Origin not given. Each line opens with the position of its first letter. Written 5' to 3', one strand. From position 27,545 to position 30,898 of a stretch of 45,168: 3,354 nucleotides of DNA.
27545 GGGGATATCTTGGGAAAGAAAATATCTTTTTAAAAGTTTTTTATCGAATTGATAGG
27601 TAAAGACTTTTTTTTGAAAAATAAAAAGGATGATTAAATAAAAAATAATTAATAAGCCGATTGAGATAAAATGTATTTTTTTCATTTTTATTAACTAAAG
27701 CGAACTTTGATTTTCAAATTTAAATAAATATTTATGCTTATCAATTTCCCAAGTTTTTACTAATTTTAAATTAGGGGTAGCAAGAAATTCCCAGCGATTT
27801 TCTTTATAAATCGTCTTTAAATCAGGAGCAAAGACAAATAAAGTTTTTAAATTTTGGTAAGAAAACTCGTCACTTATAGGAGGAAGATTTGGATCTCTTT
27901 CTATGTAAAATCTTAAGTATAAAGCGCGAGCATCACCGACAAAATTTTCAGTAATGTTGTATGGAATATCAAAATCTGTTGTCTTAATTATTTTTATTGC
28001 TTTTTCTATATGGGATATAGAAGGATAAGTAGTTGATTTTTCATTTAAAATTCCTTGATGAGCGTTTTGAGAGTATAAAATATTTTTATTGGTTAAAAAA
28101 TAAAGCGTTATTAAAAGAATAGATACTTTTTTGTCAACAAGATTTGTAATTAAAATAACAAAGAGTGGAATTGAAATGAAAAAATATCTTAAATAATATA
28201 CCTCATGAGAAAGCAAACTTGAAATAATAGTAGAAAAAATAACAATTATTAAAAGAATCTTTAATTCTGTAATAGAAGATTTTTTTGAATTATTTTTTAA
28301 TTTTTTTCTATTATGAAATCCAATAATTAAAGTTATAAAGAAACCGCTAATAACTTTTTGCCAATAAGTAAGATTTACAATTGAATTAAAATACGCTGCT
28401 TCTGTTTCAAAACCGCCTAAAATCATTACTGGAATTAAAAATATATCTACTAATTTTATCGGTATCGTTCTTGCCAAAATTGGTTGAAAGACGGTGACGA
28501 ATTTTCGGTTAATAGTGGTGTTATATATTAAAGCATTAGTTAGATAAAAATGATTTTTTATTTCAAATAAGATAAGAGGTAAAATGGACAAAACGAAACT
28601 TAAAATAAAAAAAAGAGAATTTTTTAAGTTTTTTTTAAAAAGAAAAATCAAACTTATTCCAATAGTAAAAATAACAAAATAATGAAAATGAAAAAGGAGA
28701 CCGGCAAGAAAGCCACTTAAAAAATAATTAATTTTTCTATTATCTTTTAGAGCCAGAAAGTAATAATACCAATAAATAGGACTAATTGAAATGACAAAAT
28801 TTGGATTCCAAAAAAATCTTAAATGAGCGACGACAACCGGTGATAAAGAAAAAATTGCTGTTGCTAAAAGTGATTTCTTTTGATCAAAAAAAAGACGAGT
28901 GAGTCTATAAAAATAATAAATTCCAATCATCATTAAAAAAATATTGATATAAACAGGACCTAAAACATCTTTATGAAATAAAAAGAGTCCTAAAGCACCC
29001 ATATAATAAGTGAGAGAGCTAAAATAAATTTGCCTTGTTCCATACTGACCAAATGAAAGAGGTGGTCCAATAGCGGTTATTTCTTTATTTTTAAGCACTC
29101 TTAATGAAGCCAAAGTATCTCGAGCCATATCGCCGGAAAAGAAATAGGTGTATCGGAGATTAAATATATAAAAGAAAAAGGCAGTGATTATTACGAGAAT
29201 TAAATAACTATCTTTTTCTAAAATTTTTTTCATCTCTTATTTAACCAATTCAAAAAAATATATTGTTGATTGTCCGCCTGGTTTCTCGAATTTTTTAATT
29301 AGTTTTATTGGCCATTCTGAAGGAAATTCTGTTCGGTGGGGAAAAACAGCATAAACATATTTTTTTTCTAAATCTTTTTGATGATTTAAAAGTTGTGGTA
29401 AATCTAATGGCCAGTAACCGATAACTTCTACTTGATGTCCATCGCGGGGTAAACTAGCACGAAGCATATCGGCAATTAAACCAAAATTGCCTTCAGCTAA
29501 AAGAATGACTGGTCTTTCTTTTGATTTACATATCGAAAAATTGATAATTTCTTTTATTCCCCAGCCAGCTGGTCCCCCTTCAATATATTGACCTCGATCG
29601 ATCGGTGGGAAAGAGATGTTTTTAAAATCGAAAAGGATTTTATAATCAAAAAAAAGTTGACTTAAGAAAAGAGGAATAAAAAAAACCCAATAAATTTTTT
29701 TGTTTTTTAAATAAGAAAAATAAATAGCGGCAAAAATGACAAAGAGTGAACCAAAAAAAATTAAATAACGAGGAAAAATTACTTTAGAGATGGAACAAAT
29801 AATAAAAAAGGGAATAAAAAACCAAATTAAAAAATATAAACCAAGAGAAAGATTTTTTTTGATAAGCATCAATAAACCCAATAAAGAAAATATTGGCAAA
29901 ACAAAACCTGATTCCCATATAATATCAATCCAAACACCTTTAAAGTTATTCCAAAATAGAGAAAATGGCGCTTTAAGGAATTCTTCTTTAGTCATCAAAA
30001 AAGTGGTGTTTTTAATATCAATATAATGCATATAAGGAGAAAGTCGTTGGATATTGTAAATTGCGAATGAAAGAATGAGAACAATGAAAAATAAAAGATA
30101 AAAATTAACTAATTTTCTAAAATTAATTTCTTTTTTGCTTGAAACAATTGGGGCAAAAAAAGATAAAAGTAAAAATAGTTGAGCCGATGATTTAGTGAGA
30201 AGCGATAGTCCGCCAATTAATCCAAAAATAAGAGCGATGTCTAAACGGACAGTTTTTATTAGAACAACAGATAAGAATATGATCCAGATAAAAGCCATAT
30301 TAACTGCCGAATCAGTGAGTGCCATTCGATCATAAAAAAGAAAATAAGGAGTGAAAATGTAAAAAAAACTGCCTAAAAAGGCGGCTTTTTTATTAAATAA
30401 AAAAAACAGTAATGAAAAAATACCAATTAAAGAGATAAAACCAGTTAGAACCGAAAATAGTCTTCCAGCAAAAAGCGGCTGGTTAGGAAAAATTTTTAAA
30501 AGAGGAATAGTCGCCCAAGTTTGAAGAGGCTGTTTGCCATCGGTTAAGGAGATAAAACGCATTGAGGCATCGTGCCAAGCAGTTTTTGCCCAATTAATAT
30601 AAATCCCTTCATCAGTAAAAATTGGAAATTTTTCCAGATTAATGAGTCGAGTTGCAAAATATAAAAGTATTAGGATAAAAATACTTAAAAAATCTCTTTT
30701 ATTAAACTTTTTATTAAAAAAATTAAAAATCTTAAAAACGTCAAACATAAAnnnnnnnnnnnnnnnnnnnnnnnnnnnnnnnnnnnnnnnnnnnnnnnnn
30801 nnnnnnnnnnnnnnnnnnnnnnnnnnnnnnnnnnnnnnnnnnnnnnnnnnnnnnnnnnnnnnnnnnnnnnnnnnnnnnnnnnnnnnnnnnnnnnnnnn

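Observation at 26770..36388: Twice-repeated triad module (family-B GT-C, lipid-sugar synthase GT2, ArnT-like GT-C) in one 9.6-kb minus-strand operon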

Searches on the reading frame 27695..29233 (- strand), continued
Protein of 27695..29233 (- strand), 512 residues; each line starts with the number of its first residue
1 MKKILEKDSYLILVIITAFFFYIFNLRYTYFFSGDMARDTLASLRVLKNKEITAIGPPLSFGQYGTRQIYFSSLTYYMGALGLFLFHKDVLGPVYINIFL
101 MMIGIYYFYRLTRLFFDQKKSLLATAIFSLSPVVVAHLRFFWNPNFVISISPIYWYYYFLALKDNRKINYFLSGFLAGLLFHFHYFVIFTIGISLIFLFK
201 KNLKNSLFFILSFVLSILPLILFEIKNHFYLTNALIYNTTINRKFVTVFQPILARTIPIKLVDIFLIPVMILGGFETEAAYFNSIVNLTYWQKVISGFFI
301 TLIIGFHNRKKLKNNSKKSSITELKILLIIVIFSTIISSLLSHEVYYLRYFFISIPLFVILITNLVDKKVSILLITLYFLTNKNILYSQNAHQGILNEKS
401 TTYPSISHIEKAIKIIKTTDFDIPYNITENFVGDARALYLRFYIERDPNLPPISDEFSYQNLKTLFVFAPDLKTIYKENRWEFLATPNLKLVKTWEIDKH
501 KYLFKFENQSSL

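Call 83: search_protein_families(library=pfam, proteins=[L001:7946-9997:+, L001:11518-13221:-], max_evalue=0.1)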
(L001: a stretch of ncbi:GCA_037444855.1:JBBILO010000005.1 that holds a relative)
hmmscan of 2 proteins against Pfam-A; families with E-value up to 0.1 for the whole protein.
L001:7946-9997:+ (683 aa): 2 families
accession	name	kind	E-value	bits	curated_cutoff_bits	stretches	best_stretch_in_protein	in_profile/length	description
PF02366.24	PMT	-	0.0002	21.5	22.7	1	104-242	89-231/245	Dolichyl-phosphate-mannose-protein mannosyltransferase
PF05223.17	MecA_N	-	0.0073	17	22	1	406-517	1-114/117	NTF2-like N-terminal transpeptidase domain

L001:11518-13221:- (567 aa): 1 family
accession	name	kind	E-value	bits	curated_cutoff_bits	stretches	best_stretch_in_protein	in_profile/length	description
PF13231.12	PMT_2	-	6.9e-10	39.8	26.1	1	72-228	3-154/160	Dolichyl-phosphate-mannose-protein mannosyltransferase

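Call 87: search_protein_representatives(alignment_id=A1)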
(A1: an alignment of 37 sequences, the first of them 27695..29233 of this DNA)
Query: 37 sequences, 494 profile positions. Proteins with E-value up to 0.001 (for the whole library): 17303; up to 1e-10: 7075; up to 1e-30: 2633. The best 150 are listed.
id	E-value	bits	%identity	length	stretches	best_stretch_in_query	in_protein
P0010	3.6e-191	652.8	-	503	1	1-494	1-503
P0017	7.0e-175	599.1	-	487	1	10-493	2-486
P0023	6.0e-173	592.7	-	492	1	3-493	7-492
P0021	2.0e-162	558.1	-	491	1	17-493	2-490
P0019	9.0e-162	555.9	-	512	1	10-493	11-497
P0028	2.8e-153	527.9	-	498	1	1-493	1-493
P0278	1.9e-139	482.2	-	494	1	10-493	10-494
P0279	4.3e-136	471.1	-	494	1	7-492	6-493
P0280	1.6e-134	466.0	-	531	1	3-493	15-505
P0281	1.9e-132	459.2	-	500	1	3-493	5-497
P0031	2.8e-131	455.3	-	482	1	2-493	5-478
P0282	6.3e-129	447.5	-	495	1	10-493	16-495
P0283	2.4e-128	445.6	-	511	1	6-493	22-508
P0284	1.2e-121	423.6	-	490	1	10-488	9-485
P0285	6.2e-121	421.2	-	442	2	9-283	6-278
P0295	6.0e-96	338.8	-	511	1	9-492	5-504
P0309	4.7e-90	319.3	-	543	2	6-252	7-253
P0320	8.3e-88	311.9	-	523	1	9-491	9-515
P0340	9.1e-85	301.9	-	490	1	4-485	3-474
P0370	4.5e-82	293.0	-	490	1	3-493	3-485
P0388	9.8e-81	288.6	-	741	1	5-476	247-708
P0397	8.1e-80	285.5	-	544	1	11-479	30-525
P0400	1.4e-79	284.8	-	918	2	8-250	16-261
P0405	3.2e-79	283.6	-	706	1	7-491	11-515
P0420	5.1e-78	279.6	-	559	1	8-474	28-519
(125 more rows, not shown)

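Call 88: search_protein_families(library=pfam, proteins=[P0388, P0400, P0405, P0309, P0397], max_evalue=0.01)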
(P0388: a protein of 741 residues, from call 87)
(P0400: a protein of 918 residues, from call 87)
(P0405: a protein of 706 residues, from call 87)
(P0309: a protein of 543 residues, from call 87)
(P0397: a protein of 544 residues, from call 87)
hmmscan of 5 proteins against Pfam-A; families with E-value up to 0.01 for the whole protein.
P0388 (741 aa): 4 families
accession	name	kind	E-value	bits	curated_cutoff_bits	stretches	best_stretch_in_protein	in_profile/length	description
PF00535.33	Glycos_transf_2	-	4.1e-28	98.9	23.3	1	8-168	1-166/168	Glycosyl transferase family 2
PF13231.12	PMT_2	-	9.2e-10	39.4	26.1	1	314-468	4-159/160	Dolichyl-phosphate-mannose-protein mannosyltransferase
PF10111.15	Glyco_tranf_2_2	-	5.9e-07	29.7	27.3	1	23-111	19-104/276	Glycosyltransferase like family 2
PF13641.12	Glyco_tranf_2_3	-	1.2e-06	29.2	27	1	5-109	2-107/230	Glycosyltransferase like family 2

P0400 (918 aa): 1 family
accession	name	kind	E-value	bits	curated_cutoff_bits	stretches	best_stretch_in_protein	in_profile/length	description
PF13231.12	PMT_2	-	9.6e-05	23.1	26.1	1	81-214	3-137/160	Dolichyl-phosphate-mannose-protein mannosyltransferase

P0405 (706 aa): 1 family
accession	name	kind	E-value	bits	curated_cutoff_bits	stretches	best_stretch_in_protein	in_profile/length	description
PF13231.12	PMT_2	-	1.6e-13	51.6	26.1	1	75-221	4-146/160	Dolichyl-phosphate-mannose-protein mannosyltransferase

P0309 (543 aa): 1 family
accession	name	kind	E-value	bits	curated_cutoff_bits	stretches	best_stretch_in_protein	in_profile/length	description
PF13231.12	PMT_2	-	8.2e-10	39.6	26.1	1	93-224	26-159/160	Dolichyl-phosphate-mannose-protein mannosyltransferase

P0397 (544 aa): 1 family
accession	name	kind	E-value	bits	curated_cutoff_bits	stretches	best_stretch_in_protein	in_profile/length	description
PF13231.12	PMT_2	-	1.9e-07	31.9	26.1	1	87-242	4-154/160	Dolichyl-phosphate-mannose-protein mannosyltransferase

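Call 92: list_cluster_members(proteins=[P0388, P0278, P0295, P0320, P0340, P0370, P0405, P0420])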
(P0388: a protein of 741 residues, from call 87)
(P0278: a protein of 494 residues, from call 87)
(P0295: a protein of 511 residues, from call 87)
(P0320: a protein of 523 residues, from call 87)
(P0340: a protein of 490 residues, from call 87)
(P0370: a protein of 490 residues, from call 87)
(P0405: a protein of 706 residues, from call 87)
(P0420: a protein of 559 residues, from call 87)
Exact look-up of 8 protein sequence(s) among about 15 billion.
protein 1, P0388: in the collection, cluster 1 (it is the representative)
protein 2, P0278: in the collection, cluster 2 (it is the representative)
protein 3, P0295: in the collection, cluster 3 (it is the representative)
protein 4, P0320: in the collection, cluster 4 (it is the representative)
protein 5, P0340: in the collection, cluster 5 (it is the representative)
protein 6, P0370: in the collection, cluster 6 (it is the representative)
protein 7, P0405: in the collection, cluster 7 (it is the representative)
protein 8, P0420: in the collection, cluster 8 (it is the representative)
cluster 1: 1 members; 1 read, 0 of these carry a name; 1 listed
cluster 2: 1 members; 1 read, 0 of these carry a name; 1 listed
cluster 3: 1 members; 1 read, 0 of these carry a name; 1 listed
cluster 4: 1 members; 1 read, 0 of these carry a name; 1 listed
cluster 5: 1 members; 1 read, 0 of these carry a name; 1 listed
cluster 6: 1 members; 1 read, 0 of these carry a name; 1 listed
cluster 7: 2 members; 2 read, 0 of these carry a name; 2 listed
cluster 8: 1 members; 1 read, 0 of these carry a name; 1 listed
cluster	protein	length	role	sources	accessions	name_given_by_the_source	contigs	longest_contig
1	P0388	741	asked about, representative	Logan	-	-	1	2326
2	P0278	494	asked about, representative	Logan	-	-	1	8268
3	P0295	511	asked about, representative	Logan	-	-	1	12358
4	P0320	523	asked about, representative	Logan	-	-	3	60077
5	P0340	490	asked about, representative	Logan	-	-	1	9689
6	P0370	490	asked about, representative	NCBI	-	-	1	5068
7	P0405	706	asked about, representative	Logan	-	-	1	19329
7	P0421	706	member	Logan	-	-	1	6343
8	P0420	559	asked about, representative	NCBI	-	-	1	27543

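Call 93: find_related_loci(query=P0388, collection=metagenome_contigs, flank=3000)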
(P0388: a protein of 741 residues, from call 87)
Query P0388 (741 aa) in metagenome_contigs; peptide patterns used: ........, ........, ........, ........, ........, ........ (x = any residue, [..] = any of these).
208 stretches matched a pattern; 165 encode a relative of the query (tblastn E <= 1e-3); the best 80 are kept; 80 distinct loci.
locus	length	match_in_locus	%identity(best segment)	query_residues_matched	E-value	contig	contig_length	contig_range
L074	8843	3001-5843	47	3-740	0e+0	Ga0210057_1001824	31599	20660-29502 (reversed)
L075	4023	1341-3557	42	1-726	9e-178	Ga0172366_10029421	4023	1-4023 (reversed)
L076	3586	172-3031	42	1-726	9e-179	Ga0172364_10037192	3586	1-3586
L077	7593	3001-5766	48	1-741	3e-142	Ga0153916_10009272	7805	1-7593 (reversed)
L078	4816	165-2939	47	1-741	2e-141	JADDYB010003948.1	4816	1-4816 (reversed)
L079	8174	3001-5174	48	7-741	4e-130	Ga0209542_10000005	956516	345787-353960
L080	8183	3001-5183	45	3-726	1e-168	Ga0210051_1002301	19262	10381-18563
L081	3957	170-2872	44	3-726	7e-115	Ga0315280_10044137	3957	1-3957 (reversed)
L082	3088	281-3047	42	1-726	4e-105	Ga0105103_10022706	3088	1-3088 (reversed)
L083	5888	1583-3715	41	7-726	1e-100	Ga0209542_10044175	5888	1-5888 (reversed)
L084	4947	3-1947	42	7-726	4e-96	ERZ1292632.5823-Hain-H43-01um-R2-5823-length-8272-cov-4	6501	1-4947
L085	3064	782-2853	42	7-726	5e-98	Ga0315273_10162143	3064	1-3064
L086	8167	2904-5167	40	7-728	1e-101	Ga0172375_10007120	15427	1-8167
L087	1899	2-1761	38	148-724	3e-87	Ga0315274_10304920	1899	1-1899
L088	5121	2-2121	37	7-724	2e-71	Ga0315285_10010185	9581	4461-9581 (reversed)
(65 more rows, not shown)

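Call 96: search_protein_families(library=pfam, proteins=[L074:75-869:+, L074:869-1828:+, L074:1855-2994:+, L074:2998-5199:+, L074:5205-5954:+, L074:5944-7257:+, L074:7184-8419:+], max_evalue=0.001)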
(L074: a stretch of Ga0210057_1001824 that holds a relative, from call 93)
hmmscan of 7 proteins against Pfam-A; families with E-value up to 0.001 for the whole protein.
L074:75-869:+ (264 aa): 3 families
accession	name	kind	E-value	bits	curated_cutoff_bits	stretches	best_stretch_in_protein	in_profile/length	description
PF16363.11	GDP_Man_Dehyd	-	5.3e-111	371.7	27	1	1-253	61-332/332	GDP-mannose 4,6 dehydratase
PF01370.27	Epimerase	-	6.5e-57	193.1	20.9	1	1-186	50-240/240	NAD dependent epimerase/dehydratase family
PF04321.23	RmlD_sub_bind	-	3.8e-05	23.3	27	1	2-138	38-167/287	RmlD substrate binding domain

L074:869-1828:+ (319 aa): 6 families
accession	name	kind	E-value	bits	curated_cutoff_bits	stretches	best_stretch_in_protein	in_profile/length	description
PF01370.27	Epimerase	-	2e-48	165.4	20.9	1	3-248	1-240/240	NAD dependent epimerase/dehydratase family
PF16363.11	GDP_Man_Dehyd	-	2.3e-47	162.5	27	1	4-311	1-332/332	GDP-mannose 4,6 dehydratase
PF04321.23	RmlD_sub_bind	-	1.1e-12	48.1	27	1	97-290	74-256/287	RmlD substrate binding domain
PF07993.18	NAD_binding_4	-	8.1e-11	42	20.1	1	99-185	110-209/258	Male sterility protein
PF01073.25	3Beta_HSD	-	2.2e-10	40.5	22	1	4-233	1-227/280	3-beta hydroxysteroid dehydrogenase/isomerase family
PF02719.21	Polysacc_synt_2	-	2.4e-08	33.9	20.2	0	152-272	137-253/293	Polysaccharide biosynthesis protein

L074:1855-2994:+ (379 aa): 3 families
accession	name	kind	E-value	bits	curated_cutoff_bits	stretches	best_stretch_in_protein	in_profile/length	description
PF00535.33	Glycos_transf_2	-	6.7e-26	91.6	23.3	1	5-172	2-161/168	Glycosyl transferase family 2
PF04138.20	GtrA_DPMS_TM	-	1.1e-19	71.2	26.1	1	254-375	3-117/117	GtrA/DPMS, transmembrane domain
PF10111.15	Glyco_tranf_2_2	-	0.00014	21.9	27.3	1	5-111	2-103/276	Glycosyltransferase like family 2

L074:2998-5199:+ (733 aa): 4 families
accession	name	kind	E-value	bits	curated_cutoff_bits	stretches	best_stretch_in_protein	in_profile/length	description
PF00535.33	Glycos_transf_2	-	3.1e-32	112.3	23.3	1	7-168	1-167/168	Glycosyl transferase family 2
PF13231.12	PMT_2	-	6.4e-13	49.7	26.1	1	300-454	4-159/160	Dolichyl-phosphate-mannose-protein mannosyltransferase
PF10111.15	Glyco_tranf_2_2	-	5.9e-08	33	27.3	1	7-114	1-108/276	Glycosyltransferase like family 2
PF13641.12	Glyco_tranf_2_3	-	1.3e-07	32.4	27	1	6-97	3-96/230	Glycosyltransferase like family 2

L074:5205-5954:+ (249 aa): 3 families
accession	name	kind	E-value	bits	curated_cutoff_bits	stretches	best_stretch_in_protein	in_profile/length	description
PF00535.33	Glycos_transf_2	-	1.9e-25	90.2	23.3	1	5-172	1-167/168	Glycosyl transferase family 2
PF10111.15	Glyco_tranf_2_2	-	2.9e-09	37.2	27.3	1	5-105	1-101/276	Glycosyltransferase like family 2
PF13641.12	Glyco_tranf_2_3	-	0.00011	22.7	27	1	4-95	3-96/230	Glycosyltransferase like family 2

L074:5944-7257:+ (437 aa): 1 family
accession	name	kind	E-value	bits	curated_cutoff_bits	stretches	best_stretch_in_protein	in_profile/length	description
PF13231.12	PMT_2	-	5.1e-07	30.5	26.1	1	80-238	4-158/160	Dolichyl-phosphate-mannose-protein mannosyltransferase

L074:7184-8419:+ (411 aa): 0 families

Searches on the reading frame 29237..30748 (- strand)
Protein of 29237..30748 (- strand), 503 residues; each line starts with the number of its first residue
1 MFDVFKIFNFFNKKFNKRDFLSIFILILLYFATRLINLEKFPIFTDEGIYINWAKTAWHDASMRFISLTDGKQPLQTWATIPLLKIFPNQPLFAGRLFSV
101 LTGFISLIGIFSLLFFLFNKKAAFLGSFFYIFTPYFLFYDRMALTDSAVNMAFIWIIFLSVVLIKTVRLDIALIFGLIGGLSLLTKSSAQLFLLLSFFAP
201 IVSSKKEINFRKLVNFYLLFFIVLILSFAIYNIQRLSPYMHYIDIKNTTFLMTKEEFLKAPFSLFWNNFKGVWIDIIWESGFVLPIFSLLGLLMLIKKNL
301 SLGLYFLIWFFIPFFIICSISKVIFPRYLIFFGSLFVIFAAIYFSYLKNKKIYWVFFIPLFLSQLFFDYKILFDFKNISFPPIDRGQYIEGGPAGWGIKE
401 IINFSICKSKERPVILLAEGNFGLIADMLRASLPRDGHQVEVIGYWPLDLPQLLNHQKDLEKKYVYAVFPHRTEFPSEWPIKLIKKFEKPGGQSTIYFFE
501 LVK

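Call 5: search_protein_families(library=pfam, proteins=[window:29237-30748:-], max_evalue=0.1)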
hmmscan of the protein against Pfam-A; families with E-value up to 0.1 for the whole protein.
window:29237-30748:- (503 aa): 1 family
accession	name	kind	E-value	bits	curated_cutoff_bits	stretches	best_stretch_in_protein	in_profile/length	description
PF13231.12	PMT_2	-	2e-09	38.3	26.1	1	74-226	4-154/160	Dolichyl-phosphate-mannose-protein mannosyltransferase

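Call 6: search_protein_families(library=ncbifam, proteins=[window:29237-30748:-], max_evalue=0.1)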
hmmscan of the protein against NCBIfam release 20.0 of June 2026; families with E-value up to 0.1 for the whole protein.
window:29237-30748:- (503 aa): 0 families

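Call 82: search_solved_structures(query=window:29237-30748:-, max_evalue=1)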
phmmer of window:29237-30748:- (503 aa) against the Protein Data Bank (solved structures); distinct sequences matched with E-value up to 1: 0.
